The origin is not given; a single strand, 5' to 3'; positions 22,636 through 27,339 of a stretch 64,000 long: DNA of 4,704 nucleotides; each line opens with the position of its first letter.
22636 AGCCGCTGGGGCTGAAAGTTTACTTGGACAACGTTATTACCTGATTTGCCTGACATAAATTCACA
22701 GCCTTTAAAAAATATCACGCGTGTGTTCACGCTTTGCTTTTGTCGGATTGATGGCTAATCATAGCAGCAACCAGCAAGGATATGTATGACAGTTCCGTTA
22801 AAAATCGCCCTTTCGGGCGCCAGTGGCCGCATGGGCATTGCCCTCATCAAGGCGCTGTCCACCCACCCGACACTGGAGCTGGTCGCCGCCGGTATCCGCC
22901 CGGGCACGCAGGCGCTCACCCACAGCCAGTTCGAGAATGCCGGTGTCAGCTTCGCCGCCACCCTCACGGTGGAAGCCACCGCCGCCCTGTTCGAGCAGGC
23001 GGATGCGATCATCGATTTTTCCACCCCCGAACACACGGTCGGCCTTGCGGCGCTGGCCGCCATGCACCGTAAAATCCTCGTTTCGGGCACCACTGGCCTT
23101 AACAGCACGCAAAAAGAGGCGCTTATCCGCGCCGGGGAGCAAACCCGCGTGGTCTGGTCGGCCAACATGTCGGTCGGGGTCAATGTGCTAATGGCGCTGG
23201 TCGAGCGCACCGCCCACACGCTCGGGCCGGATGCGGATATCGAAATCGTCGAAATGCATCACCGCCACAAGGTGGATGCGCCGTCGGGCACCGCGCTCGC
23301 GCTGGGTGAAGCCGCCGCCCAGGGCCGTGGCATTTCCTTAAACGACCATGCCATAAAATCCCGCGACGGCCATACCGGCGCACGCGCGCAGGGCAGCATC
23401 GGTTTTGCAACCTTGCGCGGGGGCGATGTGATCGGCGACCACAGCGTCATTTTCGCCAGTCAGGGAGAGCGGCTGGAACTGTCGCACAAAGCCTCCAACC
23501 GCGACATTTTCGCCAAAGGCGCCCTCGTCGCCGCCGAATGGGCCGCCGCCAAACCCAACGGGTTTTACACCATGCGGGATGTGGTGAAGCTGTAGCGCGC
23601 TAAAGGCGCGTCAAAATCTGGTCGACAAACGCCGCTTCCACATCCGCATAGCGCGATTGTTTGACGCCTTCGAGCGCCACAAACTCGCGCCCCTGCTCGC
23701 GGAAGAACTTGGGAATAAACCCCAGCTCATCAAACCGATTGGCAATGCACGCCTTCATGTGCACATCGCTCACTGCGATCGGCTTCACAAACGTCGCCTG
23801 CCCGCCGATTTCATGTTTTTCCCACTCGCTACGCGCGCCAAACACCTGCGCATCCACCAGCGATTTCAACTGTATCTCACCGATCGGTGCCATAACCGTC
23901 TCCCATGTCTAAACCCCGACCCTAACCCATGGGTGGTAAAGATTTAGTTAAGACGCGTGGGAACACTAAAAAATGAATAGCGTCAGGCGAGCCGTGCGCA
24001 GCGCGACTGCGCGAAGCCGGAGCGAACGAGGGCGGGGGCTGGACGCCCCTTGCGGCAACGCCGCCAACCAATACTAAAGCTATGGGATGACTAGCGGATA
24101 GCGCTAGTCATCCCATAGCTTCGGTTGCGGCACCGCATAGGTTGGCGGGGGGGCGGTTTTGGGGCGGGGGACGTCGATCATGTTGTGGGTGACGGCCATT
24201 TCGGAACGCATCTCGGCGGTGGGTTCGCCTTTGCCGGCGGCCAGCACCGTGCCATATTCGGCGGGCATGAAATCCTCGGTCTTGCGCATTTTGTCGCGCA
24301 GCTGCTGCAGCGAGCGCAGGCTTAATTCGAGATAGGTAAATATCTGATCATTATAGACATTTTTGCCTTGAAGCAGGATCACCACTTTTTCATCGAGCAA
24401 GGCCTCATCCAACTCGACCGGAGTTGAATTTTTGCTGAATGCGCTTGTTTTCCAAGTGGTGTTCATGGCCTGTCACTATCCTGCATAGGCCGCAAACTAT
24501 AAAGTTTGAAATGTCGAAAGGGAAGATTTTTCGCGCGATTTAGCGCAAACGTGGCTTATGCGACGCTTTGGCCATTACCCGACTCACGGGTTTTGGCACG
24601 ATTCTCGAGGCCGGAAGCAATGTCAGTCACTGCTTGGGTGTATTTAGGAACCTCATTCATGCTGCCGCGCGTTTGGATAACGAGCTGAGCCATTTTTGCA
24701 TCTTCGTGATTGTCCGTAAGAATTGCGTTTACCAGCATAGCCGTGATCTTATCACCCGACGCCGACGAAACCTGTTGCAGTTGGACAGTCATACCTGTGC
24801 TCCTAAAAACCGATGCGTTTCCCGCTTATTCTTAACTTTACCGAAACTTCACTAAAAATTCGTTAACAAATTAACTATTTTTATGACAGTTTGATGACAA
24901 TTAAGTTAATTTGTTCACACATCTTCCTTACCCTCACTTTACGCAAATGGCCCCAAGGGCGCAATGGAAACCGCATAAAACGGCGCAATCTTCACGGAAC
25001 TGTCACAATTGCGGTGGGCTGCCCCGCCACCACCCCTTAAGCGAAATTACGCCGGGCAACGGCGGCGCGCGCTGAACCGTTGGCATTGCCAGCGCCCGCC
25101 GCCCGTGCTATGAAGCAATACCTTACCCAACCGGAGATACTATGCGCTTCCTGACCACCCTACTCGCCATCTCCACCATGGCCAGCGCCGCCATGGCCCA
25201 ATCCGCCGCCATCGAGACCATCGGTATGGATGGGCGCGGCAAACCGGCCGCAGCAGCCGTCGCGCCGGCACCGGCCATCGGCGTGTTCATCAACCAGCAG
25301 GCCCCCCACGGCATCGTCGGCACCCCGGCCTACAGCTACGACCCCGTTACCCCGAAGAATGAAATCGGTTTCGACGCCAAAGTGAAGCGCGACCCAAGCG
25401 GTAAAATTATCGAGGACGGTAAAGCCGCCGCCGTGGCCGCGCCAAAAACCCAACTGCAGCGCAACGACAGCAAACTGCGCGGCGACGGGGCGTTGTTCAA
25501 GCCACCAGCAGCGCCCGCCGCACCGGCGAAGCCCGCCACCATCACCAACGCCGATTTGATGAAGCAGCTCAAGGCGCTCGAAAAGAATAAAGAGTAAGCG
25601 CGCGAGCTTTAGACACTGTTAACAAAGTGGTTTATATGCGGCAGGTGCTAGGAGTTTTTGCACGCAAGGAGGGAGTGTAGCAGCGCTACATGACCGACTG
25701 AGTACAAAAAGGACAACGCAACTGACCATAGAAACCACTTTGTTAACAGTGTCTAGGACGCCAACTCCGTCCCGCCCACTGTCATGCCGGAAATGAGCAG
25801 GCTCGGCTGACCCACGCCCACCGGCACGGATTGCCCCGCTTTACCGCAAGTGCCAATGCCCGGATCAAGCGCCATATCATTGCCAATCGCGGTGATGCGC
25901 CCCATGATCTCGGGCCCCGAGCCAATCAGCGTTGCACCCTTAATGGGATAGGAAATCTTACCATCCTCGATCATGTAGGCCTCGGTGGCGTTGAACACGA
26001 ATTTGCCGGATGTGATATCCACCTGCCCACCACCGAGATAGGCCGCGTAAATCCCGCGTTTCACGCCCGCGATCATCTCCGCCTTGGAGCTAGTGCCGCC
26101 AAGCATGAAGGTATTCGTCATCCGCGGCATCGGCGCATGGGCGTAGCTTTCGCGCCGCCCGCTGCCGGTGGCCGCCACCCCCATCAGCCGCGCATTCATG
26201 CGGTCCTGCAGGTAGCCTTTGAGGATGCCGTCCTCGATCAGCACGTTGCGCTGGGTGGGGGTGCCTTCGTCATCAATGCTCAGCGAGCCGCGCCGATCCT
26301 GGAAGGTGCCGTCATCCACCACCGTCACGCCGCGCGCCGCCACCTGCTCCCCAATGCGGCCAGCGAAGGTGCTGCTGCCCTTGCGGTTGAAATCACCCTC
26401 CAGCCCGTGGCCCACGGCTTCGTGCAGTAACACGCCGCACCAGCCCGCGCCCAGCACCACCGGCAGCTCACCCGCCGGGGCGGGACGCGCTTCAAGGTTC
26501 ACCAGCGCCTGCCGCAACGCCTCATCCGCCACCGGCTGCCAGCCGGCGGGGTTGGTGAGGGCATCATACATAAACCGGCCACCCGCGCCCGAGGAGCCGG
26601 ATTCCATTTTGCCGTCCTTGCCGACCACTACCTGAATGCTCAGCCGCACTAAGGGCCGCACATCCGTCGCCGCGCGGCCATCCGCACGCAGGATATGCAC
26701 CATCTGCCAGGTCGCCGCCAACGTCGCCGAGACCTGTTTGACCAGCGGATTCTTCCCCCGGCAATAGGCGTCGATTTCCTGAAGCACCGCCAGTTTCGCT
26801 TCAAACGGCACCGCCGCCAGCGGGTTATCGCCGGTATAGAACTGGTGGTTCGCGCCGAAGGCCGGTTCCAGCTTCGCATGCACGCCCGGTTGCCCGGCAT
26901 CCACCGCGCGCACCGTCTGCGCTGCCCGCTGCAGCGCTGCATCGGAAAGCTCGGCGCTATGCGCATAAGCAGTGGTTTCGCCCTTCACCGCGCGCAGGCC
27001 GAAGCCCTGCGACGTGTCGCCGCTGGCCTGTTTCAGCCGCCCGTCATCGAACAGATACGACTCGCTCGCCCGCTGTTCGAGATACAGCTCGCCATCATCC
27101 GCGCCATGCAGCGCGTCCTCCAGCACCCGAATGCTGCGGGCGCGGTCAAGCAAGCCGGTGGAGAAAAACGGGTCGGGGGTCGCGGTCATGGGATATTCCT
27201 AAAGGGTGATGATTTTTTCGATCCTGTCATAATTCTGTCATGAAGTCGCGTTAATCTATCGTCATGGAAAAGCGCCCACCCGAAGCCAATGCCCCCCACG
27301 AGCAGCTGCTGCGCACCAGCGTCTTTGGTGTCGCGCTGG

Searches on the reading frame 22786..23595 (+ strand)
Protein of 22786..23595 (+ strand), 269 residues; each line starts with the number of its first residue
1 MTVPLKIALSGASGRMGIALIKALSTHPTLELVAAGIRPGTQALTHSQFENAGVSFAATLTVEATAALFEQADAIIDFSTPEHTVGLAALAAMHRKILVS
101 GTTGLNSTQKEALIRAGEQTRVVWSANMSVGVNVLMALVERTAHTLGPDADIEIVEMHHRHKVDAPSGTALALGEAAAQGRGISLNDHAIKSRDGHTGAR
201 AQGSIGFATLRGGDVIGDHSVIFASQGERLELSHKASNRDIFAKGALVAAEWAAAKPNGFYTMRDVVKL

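Call 13: search_protein_families(library=pfam, proteins=[window:22786-23595:+], max_evalue=0.001)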
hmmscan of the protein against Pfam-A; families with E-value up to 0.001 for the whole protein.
window:22786-23595:+ (269 aa): 3 families
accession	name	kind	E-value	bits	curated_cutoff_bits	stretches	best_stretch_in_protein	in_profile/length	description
PF05173.19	DapB_C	-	4.9e-45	153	27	1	131-266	1-120/121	Dihydrodipicolinate reductase, C-terminus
PF01113.26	DapB_N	-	1.3e-26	93.6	25.6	1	6-128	2-124/124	Dihydrodipicolinate reductase, N-terminus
PF01118.30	Semialdhyde_dh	-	0.00029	21.6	26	1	6-86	1-80/121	Semialdehyde dehydrogenase, NAD binding domain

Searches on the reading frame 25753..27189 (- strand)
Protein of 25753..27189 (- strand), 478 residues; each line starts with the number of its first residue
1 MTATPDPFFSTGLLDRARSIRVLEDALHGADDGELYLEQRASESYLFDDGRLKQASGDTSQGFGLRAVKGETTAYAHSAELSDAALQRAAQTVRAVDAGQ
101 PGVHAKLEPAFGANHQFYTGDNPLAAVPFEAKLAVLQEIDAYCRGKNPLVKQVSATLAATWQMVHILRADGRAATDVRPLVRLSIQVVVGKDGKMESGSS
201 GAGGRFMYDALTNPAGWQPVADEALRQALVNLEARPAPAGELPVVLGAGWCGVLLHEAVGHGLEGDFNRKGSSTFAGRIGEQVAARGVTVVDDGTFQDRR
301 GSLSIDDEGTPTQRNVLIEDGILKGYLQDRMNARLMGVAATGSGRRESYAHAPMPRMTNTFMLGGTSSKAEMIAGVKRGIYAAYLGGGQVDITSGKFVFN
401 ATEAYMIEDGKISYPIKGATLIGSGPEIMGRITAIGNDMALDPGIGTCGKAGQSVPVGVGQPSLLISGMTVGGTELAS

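Call 12: search_protein_families(library=pfam, proteins=[window:25753-27189:-], max_evalue=0.001)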
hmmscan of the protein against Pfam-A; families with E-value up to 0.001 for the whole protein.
window:25753-27189:- (478 aa): 3 families
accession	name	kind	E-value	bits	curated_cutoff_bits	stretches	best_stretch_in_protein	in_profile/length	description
PF19289.4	PmbA_TldD_3rd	-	3.6e-69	232.7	22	1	240-473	2-220/220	PmbA/TldA metallopeptidase C-terminal domain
PF19290.4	PmbA_TldD_2nd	-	1.4e-16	61.3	20.9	1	123-232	2-109/109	PmbA/TldA metallopeptidase central domain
PF01523.21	PmbA_TldD_1st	-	4.2e-13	49.7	20.9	1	34-94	2-62/65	PmbA/TldA metallopeptidase domain 1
